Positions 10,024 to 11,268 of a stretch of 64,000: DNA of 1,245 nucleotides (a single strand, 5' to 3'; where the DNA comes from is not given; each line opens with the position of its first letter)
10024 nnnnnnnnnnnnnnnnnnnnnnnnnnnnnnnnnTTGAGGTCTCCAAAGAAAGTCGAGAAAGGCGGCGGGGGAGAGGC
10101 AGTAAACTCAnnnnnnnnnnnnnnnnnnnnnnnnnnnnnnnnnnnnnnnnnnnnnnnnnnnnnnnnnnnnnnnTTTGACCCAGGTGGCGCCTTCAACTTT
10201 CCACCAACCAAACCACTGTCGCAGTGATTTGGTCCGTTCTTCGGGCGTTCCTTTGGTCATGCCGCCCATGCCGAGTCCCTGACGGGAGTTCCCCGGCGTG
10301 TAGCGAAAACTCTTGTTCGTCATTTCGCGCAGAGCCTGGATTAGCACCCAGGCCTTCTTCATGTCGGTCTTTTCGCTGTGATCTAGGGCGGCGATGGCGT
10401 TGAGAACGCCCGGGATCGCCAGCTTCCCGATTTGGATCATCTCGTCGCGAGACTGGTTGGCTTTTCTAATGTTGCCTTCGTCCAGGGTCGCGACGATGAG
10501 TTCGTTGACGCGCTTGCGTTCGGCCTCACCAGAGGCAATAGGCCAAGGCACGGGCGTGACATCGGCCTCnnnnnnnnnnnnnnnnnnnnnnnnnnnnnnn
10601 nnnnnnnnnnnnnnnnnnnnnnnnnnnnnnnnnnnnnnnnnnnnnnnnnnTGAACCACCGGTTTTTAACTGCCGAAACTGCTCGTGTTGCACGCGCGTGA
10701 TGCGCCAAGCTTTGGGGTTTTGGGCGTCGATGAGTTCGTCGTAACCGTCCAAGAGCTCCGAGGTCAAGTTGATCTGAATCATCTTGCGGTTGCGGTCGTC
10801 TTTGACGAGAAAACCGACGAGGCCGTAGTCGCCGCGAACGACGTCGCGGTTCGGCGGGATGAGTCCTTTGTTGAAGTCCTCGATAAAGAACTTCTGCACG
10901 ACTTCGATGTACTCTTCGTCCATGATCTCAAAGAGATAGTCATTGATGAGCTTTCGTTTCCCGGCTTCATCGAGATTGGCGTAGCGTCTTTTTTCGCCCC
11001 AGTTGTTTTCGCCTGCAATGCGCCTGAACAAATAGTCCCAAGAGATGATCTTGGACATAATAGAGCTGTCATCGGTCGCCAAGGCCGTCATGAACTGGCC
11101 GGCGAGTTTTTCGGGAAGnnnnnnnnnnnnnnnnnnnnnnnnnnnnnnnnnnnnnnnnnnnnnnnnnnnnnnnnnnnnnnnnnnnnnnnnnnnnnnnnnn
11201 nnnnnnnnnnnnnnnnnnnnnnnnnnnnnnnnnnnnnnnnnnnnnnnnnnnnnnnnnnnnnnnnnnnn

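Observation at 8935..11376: Tandem paralogs sharing a novel Trp-rich C-terminal domain (WxxWWK(K/V)EG(T/A)W)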

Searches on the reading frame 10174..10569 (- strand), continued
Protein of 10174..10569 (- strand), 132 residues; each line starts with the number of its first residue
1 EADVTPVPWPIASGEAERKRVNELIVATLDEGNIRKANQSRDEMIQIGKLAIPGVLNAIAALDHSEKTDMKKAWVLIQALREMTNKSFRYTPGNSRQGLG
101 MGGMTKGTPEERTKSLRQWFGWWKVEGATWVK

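Call 51: search_protein_families(library=pfam, proteins=[L019:114-1919:-, L017:10105-11337:-, L011:13772-15073:-, L011:10824-12575:-, L011:10590-12473:+, L021:2387-4168:-, L016:12210-13655:-, P0060, P0113, P0133], max_evalue=0.001)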
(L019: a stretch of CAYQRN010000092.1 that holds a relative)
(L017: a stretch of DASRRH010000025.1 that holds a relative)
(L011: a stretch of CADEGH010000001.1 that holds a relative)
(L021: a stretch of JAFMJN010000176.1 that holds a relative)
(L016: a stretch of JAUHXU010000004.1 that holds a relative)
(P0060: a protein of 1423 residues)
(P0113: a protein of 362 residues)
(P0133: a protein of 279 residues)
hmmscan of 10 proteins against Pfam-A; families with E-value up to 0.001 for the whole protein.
L019:114-1919:- (602 aa): 3 families
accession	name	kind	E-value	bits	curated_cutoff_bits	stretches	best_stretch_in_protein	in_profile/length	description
PF02518.31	HATPase_c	-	1.1e-25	90.6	26.4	1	495-601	2-109/111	Histidine kinase-, DNA gyrase B-, and HSP90-like ATPase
PF00512.31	HisKA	-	6.2e-09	36.2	26.9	1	387-442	2-56/66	His Kinase A (phospho-acceptor) domain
PF10090.15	HPTransfase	-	5.1e-05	23.4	22.9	1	500-547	33-79/123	Histidine phosphotransferase C-terminal domain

L017:10105-11337:- (411 aa): 1 family
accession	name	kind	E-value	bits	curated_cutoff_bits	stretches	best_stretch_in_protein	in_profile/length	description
PF09383.16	NIL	-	4.2e-14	52.6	24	1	341-407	3-73/73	NIL domain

L011:13772-15073:- (434 aa): 2 families
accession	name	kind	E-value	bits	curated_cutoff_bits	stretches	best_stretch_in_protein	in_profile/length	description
PF13243.12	SQHop_cyclase_C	-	8.4e-10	38.6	26.1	1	126-254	154-282/319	Squalene-hopene cyclase C-terminal domain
PF13249.12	SQHop_cyclase_N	-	0.0003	20.5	26.2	0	92-187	9-104/291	Squalene-hopene cyclase N-terminal domain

L011:10824-12575:- (584 aa): 2 families
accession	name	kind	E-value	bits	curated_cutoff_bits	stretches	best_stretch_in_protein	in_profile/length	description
PF13372.12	Alginate_exp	-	1.7e-20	73.6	25.2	1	244-517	75-321/395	Alginate export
PF13505.12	OMP_b-brl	-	0.00087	19.9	28.7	0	379-456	37-110/175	Outer membrane protein beta-barrel domain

L011:10590-12473:+ (628 aa): 0 families

L021:2387-4168:- (594 aa): 4 families
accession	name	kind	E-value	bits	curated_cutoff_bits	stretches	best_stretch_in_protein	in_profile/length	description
PF02518.31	HATPase_c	-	4.4e-27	95.2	26.4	1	481-584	5-110/111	Histidine kinase-, DNA gyrase B-, and HSP90-like ATPase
PF00512.31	HisKA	-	4.7e-10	39.8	26.9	1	370-432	2-63/66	His Kinase A (phospho-acceptor) domain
PF00672.30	HAMP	-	1.8e-08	35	25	1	257-309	1-52/53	HAMP domain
PF13581.12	HATPase_c_2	-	0.0005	20.5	27.4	0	489-551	39-104/127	Histidine kinase-like ATPase domain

L016:12210-13655:- (482 aa): 1 family
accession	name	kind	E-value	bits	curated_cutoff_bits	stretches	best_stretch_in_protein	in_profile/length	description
PF13243.12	SQHop_cyclase_C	-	1.1e-12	48.2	26.1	1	147-293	137-280/319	Squalene-hopene cyclase C-terminal domain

P0060 (1423 aa): 30 families (the best 25 are shown)
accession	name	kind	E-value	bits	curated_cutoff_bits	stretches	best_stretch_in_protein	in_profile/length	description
PF13646.12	HEAT_2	-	3.4e-231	748.8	27.7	20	757-835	1-81/88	HEAT repeats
PF02985.28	HEAT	-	9e-136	429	23.5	11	562-589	2-29/31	HEAT repeat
PF03130.22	HEAT_PBS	-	3e-124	391.5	20.9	6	12-38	1-27/27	PBS lyase HEAT-like repeat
PF13513.12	HEAT_EZ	-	2.3e-104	340.8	27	9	560-587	28-55/55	HEAT-like repeat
PF00514.29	Arm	-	2.9e-104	338.6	20.6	7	751-782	8-39/41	Armadillo/beta-catenin-like repeat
PF12755.13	Vac14_Fab1_bd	-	1e-30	106.6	22.1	0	29-62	29-62/97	Vacuolar 14 Fab1-binding region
PF05004.19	IFRD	-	5.3e-30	104.8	25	0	227-320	196-282/306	Interferon-related developmental regulator (IFRD)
PF20168.4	PDS5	-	1e-24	87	27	2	440-528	243-348/1053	Sister chromatid cohesion protein PDS5 protein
PF12717.13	Cnd1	-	1.9e-24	87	26.4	0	559-621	20-88/162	non-SMC mitotic condensation complex subunit 1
PF01602.26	Adaptin_N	-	4.5e-20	72.1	37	1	726-921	81-296/524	Adaptin N terminal region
PF24714.1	TOR1L1_N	-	2.8e-15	56.9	43.3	0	1079-1256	86-238/281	TORTIFOLIA1 N-terminal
PF23702.2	ARM_ECM29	-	6.4e-14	52.5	27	0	181-276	115-212/212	ECM29, ARM-like repeats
PF21040.3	CEP104-like_TOG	-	2.1e-12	48.1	24.3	0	879-936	93-150/208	Centrosomal protein CEP104-like, TOG domain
PF25786.1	HEAT_GCN1_C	-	1.6e-11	44.9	27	0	440-521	28-128/151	GCN1-like, C-terminal HEAT repeats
PF11838.14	ERAP1_C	-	2e-11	44.3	38.2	0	171-229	164-223/318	ERAP1-like C-terminal domain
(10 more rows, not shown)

P0113 (362 aa): 0 families

P0133 (279 aa): 0 families

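Call 63: find_encoding_contigs(protein=P0146, flank=10000, max_places=3)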
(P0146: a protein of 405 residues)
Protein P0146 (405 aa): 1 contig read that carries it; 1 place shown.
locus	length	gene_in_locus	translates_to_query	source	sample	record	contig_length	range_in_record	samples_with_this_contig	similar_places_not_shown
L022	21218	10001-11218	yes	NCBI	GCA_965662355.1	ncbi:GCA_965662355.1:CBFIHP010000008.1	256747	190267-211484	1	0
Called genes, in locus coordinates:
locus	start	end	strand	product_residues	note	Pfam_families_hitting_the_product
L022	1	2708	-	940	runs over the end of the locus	PF07517:SecA_DEAD, PF00270:DEAD (weak), PF01043:SecA_PP_bind, PF21090:P-loop_SecA, PF07516:SecA_SW, PF02810:SEC-C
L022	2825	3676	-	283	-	PF00072:Response_reg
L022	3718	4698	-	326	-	PF01180:DHO_dh, PF01207:Dus (faint)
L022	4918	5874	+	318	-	PF02899:Phage_int_SAM_1, PF13495:Phage_int_SAM_4, PF00589:Phage_integrase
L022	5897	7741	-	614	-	PF01541:GIY-YIG, PF27096:UvrC_M, PF02151:UVR (faint), PF22920:UvrC_RNaseH, PF08459:UvrC_RNaseH_dom, PF00633:HHH (faint), PF12826:HHH_2 (faint), PF14520:HHH_5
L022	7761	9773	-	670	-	PF00270:DEAD (weak), PF04851:ResIII, PF17757:UvrB_inter, PF27431:UvrB_3rd, PF00271:Helicase_C, PF12344:UvrB, PF02151:UVR (weak)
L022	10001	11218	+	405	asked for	-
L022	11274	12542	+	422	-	-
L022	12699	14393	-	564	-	PF01019:G_glu_transpept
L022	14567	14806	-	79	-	PF09383:NIL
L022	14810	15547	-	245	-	-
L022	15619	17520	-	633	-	PF00884:Sulfatase, PF01663:Phosphodiest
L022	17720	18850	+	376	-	-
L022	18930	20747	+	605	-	PF07719:TPR_2 (faint), PF13414:TPR_11 (faint), PF13424:TPR_12 (faint), PF13431:TPR_17 (faint), PF13432:TPR_16 (faint), PF00515:TPR_1 (faint), PF13181:TPR_8 (faint), PF13371:TPR_9 (faint)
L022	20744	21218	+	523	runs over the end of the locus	PF14559:TPR_19 (faint), PF13414:TPR_11 (faint), PF13424:TPR_12 (weak), PF13431:TPR_17 (faint), PF13181:TPR_8 (faint), PF13432:TPR_16 (weak), PF00515:TPR_1 (weak), PF07719:TPR_2 (weak)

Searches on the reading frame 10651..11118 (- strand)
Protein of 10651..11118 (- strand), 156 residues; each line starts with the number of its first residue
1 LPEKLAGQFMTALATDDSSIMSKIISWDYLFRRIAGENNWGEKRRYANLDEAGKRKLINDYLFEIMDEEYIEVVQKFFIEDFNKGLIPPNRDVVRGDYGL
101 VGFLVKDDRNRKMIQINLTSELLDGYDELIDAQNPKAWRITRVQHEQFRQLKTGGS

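Call 50: search_protein_families(library=pfam, proteins=[window:10651-11118:-], max_evalue=10)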
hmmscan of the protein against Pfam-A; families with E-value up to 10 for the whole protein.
window:10651-11118:- (156 aa): 0 families
